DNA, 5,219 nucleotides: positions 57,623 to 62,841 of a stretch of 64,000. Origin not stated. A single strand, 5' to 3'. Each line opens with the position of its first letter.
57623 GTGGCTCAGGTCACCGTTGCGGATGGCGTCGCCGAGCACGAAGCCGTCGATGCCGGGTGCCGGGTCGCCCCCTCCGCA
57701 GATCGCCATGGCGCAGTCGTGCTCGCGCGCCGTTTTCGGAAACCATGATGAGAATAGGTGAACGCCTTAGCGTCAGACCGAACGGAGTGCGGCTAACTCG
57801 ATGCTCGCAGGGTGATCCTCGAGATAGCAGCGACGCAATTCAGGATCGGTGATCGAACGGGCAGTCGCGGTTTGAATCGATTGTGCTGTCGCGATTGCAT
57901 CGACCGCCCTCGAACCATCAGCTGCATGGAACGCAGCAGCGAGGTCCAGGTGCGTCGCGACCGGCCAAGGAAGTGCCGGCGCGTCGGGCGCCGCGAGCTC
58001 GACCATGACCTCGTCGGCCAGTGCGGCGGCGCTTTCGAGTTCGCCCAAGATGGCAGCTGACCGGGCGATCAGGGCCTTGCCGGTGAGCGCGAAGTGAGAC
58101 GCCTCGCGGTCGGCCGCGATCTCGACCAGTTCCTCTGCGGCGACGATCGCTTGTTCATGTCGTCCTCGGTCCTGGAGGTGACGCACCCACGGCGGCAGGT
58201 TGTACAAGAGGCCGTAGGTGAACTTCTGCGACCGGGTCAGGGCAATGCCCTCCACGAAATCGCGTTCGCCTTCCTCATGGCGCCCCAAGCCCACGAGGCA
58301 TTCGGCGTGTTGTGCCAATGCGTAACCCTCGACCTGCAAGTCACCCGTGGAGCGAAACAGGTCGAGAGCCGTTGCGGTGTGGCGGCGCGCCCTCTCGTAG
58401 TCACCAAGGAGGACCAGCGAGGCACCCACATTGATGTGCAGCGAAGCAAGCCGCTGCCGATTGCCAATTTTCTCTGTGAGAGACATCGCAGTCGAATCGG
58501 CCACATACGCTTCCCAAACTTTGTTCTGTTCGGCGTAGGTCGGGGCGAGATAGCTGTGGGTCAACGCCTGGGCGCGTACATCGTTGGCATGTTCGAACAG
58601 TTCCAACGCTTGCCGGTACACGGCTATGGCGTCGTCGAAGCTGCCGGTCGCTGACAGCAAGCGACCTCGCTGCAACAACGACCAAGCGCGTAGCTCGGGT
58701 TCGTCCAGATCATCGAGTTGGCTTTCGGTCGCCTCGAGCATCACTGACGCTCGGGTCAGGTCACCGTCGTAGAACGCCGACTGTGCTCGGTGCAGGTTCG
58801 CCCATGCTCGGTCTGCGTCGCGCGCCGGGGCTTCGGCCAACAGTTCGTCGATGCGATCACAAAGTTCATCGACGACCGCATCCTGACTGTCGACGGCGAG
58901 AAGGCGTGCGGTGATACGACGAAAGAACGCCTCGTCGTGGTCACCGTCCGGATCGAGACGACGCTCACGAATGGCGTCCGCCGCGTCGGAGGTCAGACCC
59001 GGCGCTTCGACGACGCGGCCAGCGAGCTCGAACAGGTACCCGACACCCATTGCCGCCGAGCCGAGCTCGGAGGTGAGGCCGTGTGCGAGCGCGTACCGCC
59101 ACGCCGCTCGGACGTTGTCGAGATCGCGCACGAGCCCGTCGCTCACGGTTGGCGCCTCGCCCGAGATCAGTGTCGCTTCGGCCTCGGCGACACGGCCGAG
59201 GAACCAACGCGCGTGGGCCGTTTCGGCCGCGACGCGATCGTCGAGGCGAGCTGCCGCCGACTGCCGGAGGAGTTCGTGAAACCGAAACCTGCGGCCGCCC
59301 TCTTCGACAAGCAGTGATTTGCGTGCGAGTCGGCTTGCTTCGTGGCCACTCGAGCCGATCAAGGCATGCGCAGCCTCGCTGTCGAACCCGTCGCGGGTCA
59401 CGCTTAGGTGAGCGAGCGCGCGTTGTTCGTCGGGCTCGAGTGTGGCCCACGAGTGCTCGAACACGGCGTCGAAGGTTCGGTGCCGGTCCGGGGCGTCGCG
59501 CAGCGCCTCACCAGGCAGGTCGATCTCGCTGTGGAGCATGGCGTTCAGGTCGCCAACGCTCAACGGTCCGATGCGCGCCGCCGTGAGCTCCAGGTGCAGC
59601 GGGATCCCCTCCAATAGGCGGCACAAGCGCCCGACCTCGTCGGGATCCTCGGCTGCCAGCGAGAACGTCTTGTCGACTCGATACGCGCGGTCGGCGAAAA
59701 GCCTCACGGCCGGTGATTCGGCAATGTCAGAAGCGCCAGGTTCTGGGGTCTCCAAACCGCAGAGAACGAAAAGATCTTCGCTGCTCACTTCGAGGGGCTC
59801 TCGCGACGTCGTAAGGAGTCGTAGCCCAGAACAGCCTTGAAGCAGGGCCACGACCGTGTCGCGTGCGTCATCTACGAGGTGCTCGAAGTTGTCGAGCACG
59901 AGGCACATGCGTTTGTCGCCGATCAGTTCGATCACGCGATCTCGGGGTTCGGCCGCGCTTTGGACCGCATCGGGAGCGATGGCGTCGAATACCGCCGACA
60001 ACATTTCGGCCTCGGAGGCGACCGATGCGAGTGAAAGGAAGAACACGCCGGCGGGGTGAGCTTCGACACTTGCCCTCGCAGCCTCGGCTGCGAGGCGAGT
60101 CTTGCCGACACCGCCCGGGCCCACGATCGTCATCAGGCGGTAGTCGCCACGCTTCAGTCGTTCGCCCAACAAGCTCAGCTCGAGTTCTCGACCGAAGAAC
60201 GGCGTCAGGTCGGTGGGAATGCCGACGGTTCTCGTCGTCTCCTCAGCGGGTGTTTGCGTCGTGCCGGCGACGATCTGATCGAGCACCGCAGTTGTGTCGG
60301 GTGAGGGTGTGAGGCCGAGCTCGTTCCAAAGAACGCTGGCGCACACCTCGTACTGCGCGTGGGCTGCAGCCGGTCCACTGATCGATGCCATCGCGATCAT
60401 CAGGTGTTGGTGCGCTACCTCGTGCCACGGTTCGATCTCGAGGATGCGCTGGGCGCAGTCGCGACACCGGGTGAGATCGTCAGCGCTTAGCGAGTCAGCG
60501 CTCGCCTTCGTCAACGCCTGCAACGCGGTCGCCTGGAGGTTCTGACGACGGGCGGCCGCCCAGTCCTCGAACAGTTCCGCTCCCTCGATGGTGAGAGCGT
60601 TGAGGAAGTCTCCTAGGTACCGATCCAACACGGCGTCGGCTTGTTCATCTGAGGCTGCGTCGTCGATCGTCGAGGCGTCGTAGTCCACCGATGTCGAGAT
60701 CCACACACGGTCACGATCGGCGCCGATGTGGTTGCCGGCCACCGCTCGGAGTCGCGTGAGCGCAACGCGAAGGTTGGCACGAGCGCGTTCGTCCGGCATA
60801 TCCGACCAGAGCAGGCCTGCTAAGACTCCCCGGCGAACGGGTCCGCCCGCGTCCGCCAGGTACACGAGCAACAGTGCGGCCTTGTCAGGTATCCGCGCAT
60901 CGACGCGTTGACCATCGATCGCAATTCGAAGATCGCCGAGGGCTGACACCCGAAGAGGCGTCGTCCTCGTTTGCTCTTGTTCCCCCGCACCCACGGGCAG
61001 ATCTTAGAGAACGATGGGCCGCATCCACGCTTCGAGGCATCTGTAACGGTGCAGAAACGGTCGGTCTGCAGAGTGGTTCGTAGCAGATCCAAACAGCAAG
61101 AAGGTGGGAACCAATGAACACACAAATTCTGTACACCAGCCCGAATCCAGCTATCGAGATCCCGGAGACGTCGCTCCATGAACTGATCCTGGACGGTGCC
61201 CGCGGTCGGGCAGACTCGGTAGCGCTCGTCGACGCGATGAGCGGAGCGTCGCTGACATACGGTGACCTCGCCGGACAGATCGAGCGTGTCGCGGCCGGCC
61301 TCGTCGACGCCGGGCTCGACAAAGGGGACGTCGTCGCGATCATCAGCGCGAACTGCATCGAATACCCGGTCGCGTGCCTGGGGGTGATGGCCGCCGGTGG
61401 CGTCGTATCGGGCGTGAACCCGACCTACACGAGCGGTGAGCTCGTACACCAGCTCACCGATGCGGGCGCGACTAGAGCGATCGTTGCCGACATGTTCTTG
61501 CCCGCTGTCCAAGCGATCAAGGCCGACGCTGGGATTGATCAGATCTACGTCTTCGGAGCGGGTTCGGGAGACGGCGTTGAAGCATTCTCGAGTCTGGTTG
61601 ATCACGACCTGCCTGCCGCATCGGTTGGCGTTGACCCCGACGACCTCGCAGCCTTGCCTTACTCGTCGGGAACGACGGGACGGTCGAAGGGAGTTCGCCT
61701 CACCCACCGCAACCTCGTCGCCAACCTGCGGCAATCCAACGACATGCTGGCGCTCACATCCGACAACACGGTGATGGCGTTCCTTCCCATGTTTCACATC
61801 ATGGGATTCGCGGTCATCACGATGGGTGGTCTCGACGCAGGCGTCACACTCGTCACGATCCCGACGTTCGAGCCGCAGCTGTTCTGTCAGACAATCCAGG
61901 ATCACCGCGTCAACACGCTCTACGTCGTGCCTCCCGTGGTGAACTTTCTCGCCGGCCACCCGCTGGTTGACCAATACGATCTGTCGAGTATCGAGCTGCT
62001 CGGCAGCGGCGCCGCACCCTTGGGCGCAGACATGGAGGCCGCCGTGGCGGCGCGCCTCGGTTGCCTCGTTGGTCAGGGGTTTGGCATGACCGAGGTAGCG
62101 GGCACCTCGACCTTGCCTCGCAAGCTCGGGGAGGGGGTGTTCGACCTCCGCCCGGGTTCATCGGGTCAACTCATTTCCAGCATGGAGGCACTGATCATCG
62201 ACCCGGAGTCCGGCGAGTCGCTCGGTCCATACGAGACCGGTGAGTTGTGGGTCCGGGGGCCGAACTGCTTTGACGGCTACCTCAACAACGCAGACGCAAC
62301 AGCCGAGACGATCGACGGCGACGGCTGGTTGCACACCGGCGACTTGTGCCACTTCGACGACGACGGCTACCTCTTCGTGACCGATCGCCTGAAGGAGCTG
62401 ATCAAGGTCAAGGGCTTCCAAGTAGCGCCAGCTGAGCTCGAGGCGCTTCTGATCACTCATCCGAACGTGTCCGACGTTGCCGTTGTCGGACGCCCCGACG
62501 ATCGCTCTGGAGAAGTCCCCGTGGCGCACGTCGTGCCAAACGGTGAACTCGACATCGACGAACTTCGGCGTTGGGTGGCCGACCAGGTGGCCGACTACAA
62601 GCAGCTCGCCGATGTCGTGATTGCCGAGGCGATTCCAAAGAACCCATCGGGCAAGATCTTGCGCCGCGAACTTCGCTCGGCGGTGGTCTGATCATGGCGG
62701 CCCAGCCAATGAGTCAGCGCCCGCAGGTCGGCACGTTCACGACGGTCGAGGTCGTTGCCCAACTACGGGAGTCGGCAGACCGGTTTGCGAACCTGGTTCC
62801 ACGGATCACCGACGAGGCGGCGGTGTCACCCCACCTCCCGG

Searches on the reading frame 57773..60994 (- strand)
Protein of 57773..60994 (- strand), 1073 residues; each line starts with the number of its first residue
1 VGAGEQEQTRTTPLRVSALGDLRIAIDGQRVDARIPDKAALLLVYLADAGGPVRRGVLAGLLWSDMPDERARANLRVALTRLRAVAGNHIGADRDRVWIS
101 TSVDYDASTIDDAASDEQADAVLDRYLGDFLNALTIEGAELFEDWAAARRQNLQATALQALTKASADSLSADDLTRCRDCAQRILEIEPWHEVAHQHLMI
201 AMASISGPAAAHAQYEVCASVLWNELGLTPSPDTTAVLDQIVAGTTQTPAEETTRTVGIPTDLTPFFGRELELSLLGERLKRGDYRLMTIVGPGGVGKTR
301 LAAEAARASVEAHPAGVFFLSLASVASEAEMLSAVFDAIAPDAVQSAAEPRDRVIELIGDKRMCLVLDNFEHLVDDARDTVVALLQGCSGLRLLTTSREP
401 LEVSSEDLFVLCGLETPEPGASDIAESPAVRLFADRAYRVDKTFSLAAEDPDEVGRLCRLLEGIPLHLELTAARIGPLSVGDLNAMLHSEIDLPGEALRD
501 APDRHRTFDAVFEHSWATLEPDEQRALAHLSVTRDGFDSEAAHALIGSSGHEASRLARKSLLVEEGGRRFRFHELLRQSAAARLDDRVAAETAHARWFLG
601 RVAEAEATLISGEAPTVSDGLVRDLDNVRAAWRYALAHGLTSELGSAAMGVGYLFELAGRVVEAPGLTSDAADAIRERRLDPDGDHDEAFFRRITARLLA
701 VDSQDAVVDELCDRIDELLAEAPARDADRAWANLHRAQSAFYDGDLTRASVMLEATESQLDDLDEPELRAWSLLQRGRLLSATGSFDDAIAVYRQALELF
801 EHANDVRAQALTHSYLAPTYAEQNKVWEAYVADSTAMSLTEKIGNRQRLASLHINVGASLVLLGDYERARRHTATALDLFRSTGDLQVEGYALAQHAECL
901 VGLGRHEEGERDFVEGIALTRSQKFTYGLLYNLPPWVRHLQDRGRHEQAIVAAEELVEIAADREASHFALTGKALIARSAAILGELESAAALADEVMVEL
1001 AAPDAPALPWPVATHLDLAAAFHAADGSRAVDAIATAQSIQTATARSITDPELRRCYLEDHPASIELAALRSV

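Call 25: search_protein_families(library=pfam, proteins=[window:57773-60994:-], max_evalue=0.001)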
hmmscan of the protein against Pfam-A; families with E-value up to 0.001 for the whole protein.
window:57773-60994:- (1073 aa): 11 families
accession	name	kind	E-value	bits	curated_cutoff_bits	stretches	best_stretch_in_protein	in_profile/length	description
PF03704.23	BTAD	-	1.2e-12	48.8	22.1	1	117-241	27-145/146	Bacterial transcriptional activator domain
PF13401.12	AAA_22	-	2.3e-08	34.9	27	1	285-386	5-109/130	AAA domain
PF13424.12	TPR_12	-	2.9e-08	34.2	30.1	2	728-801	1-76/77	Tetratricopeptide repeat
PF17874.7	TPR_MalT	-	3.5e-08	33.5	45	1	729-850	39-162/336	MalT-like TPR region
PF13191.12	AAA_16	-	1.1e-07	33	32.6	1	265-384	1-155/167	AAA ATPase domain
PF07719.23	TPR_2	-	1.4e-07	31.5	27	0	773-801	4-32/34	Tetratricopeptide repeat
PF00931.28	NB-ARC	-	5.6e-07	29.5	23.5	1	278-399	10-137/248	NB-ARC domain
PF00515.34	TPR_1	-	8.4e-07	29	27.8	0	770-800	1-31/34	Tetratricopeptide repeat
PF13181.12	TPR_8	-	1.5e-06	28.3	25.7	0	773-799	4-30/34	Tetratricopeptide repeat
PF05729.18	NACHT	-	5.3e-06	26.8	26.7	1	286-398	1-129/167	NACHT domain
PF01637.24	ATPase_2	-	6.5e-06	26.5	33.2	1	266-330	1-65/225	ATPase domain predominantly from Archaea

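Call 43: search_protein_families(library=padloc, proteins=[window:57773-60994:-], max_evalue=0.01)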
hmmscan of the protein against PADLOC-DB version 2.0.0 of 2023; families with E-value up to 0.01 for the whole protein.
window:57773-60994:- (1073 aa): 1 family
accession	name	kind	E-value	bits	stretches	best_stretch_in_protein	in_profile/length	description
PDLC01169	TPR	-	6.9e-06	23.6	1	775-842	154-220/252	TPR repeats containing protein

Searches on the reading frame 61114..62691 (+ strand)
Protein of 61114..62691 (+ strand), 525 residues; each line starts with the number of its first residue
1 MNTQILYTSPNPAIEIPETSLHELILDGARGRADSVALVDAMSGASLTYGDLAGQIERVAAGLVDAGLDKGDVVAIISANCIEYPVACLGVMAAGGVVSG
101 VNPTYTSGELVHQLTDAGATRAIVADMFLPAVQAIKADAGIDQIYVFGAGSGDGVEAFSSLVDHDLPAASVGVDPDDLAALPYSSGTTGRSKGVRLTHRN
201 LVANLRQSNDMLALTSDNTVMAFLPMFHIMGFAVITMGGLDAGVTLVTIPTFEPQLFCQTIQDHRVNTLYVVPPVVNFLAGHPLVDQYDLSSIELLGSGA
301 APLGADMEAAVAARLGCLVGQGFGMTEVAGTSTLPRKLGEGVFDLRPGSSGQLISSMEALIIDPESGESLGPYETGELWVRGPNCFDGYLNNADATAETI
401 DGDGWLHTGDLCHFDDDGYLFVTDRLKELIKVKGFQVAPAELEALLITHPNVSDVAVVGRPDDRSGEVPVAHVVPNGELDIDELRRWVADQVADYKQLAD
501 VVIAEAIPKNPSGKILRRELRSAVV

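Call 25: search_protein_families(library=pfam, proteins=[window:61114-62691:+], max_evalue=0.001)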
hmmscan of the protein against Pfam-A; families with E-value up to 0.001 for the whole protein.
window:61114-62691:+ (525 aa): 2 families
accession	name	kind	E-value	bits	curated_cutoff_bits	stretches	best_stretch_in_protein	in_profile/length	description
PF00501.34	AMP-binding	-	9.7e-86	288.4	29.9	1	29-390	5-384/384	AMP-binding enzyme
PF13193.12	AMP-binding_C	-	6.5e-21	75.5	24.5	1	441-514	1-76/76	AMP-binding enzyme C-terminal domain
